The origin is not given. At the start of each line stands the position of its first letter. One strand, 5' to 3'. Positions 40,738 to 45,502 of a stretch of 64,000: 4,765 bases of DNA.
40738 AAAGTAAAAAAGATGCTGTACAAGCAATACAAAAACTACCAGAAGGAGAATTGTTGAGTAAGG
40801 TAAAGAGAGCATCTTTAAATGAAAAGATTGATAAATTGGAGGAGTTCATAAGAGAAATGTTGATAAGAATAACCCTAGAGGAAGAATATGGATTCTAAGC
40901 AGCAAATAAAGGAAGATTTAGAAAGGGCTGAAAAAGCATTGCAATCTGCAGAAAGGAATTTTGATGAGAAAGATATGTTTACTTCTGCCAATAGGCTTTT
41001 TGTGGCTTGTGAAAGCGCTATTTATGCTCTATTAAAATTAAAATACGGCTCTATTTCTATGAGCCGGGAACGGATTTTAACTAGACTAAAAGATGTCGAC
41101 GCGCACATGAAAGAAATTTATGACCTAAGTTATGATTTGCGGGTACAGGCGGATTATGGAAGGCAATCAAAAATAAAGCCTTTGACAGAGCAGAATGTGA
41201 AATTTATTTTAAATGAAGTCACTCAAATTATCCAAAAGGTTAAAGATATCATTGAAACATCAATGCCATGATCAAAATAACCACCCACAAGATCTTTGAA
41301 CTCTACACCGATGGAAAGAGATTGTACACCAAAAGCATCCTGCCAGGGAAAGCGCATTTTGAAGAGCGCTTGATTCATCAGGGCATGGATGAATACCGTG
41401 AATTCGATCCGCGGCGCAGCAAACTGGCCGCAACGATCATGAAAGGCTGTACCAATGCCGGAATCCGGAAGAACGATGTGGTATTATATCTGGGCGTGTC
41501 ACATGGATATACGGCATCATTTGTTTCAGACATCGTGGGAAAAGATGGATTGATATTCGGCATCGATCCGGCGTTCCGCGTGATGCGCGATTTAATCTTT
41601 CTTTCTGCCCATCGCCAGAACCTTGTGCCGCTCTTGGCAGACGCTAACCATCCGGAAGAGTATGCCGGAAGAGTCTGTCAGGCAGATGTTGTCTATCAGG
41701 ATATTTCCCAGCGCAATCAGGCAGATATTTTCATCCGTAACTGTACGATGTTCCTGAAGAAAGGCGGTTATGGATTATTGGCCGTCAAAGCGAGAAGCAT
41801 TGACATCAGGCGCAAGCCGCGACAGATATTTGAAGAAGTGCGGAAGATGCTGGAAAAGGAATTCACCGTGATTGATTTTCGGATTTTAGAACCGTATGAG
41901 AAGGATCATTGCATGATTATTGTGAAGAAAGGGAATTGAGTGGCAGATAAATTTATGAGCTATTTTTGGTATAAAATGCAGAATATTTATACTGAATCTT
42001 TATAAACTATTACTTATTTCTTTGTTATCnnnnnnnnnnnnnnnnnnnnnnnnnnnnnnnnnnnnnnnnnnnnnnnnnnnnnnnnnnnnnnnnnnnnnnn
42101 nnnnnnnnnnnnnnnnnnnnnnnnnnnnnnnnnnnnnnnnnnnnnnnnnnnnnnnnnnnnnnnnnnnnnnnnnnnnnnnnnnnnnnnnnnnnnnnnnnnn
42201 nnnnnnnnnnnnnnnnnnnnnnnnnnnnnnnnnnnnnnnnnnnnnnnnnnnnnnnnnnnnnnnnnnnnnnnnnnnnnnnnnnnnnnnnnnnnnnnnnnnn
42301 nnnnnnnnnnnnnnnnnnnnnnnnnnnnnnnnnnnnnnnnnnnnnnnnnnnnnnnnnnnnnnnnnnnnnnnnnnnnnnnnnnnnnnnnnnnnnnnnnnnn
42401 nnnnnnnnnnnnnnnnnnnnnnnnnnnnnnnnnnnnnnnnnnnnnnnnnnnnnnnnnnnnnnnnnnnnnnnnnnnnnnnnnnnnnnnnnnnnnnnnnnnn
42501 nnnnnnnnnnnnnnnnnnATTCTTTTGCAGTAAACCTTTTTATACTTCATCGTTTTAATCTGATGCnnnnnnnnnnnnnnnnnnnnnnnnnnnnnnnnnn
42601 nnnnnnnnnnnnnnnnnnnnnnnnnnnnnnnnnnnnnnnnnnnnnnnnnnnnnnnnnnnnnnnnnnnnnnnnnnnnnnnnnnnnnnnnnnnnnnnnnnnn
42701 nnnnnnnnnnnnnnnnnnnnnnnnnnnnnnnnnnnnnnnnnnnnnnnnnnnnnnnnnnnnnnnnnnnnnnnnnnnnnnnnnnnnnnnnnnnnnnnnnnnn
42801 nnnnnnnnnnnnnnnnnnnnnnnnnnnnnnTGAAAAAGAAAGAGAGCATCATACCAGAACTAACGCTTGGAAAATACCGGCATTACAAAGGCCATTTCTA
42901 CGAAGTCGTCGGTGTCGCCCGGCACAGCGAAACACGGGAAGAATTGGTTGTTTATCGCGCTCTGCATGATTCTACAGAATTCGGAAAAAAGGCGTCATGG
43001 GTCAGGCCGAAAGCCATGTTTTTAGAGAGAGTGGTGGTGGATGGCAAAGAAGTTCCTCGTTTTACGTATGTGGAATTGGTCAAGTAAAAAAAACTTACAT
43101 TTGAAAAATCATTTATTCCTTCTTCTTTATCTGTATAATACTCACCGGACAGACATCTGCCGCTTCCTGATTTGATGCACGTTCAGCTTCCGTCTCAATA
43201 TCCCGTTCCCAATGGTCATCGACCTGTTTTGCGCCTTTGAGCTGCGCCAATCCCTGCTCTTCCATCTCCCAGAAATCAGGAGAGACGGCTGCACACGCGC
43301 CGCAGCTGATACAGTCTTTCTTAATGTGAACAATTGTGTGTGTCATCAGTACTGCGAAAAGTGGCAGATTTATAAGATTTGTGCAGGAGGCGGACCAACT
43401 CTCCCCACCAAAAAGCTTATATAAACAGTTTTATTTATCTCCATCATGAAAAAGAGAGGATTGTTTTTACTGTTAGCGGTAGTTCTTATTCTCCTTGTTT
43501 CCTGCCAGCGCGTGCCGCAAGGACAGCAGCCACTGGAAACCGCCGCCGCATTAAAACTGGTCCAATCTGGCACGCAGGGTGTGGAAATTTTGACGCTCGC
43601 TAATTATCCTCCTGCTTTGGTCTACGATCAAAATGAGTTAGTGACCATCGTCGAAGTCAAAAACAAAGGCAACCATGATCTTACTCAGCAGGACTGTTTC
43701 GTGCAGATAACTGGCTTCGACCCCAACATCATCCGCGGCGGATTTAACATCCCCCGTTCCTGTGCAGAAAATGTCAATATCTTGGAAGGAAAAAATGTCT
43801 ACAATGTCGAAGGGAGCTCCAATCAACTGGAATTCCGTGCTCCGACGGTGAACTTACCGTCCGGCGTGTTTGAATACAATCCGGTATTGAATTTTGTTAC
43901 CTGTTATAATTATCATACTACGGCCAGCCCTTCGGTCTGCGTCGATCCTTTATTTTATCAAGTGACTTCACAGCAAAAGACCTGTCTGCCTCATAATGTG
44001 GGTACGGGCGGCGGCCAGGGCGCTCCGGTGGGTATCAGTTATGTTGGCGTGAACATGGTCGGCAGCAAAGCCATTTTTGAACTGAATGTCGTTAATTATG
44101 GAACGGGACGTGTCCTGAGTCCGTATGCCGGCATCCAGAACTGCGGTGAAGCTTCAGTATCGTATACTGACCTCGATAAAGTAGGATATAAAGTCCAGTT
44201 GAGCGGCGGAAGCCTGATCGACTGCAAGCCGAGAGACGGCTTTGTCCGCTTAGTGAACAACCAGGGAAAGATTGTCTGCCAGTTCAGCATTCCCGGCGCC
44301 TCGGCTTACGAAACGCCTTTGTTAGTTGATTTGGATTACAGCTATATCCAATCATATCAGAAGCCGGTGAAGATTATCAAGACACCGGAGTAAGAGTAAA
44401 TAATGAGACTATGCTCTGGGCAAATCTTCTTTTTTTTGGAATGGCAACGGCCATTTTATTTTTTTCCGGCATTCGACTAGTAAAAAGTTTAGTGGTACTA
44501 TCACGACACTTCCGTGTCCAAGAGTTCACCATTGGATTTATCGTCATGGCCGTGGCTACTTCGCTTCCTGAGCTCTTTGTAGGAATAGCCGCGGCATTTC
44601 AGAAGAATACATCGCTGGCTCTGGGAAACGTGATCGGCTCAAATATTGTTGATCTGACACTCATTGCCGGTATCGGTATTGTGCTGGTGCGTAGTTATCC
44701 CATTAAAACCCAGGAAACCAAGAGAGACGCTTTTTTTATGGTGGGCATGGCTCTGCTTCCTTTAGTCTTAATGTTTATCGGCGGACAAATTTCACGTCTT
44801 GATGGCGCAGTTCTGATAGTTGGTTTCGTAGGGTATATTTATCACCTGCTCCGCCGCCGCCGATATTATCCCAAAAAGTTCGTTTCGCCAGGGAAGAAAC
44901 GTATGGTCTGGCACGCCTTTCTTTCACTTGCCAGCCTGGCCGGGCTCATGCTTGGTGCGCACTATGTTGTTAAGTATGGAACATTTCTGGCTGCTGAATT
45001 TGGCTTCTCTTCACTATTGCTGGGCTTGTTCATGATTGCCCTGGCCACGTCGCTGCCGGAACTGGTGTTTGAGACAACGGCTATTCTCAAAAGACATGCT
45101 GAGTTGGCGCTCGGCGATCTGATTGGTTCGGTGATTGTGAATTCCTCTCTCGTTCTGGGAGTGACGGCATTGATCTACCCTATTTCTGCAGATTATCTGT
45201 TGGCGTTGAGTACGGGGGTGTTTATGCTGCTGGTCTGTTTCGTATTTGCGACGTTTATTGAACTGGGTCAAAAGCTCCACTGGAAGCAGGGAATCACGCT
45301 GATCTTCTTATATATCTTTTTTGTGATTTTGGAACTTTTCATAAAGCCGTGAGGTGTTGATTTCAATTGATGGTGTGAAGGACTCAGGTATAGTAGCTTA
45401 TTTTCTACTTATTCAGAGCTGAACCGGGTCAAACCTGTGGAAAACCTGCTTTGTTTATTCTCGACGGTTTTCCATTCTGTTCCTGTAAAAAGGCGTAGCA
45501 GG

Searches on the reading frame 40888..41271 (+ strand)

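Call 33: search_protein_families(library=pfam, proteins=[window:40888-41271:+], max_evalue=0.01)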
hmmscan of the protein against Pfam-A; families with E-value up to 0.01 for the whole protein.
window:40888-41271:+ (127 aa): 2 families
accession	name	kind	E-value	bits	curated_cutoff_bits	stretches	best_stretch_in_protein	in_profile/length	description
PF05168.19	HEPN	-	3.6e-07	30.8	22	1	11-120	5-116/117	HEPN domain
PF05942.16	PaREP1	-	0.0012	19.1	24.4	1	11-83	3-73/115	Archaeal PaREP1/PaREP8 family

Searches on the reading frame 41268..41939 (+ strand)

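Call 33: search_protein_families(library=pfam, proteins=[window:41268-41939:+], max_evalue=0.01)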
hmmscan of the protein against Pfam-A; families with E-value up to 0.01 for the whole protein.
window:41268-41939:+ (223 aa): 1 family
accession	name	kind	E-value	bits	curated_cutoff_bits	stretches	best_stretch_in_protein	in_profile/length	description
PF01269.23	Fibrillarin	-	8.4e-73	244.7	27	1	9-220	10-224/227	Fibrillarin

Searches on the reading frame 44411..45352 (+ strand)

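Call 3: search_protein_families(library=pfam, proteins=[window:44411-45352:+], max_evalue=0.1)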
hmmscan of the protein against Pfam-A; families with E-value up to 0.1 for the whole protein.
window:44411-45352:+ (313 aa): 1 family
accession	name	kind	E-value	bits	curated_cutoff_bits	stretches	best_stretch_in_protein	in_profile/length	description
PF01699.29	Na_Ca_ex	-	9.5e-50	168.9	24.9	2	6-146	3-149/151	Sodium/calcium exchanger protein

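Call 4: search_protein_families(library=ncbifam, proteins=[window:44411-45352:+], max_evalue=0.1)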
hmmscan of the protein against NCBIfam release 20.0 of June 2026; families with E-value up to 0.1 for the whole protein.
window:44411-45352:+ (313 aa): 6 families
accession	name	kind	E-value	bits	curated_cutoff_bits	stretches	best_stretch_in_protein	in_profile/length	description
TIGR00367.1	TIGR00367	hypoth_equivalog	2.7e-47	161.4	179.65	1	3-304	2-312/312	calcium/sodium antiporter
NF008005.0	PRK10734.1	equivalog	1.1e-39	136.5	432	1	5-307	6-315/325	calcium/sodium antiporter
TIGR00846.1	caca2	superfamily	1.5e-07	30.6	317.45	2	166-307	227-370/372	calcium/proton exchanger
TIGR00845.1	caca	equivalog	5.6e-06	24.4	679.85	1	44-90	787-832/921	sodium/calcium exchanger 1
TIGR00378.1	cax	equivalog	0.014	14.6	211.15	0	181-305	219-345/349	calcium/proton exchanger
NF011188.0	PRK14594.1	equivalog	0.024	14.7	174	1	228-279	93-144/166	16S rRNA-processing protein RimM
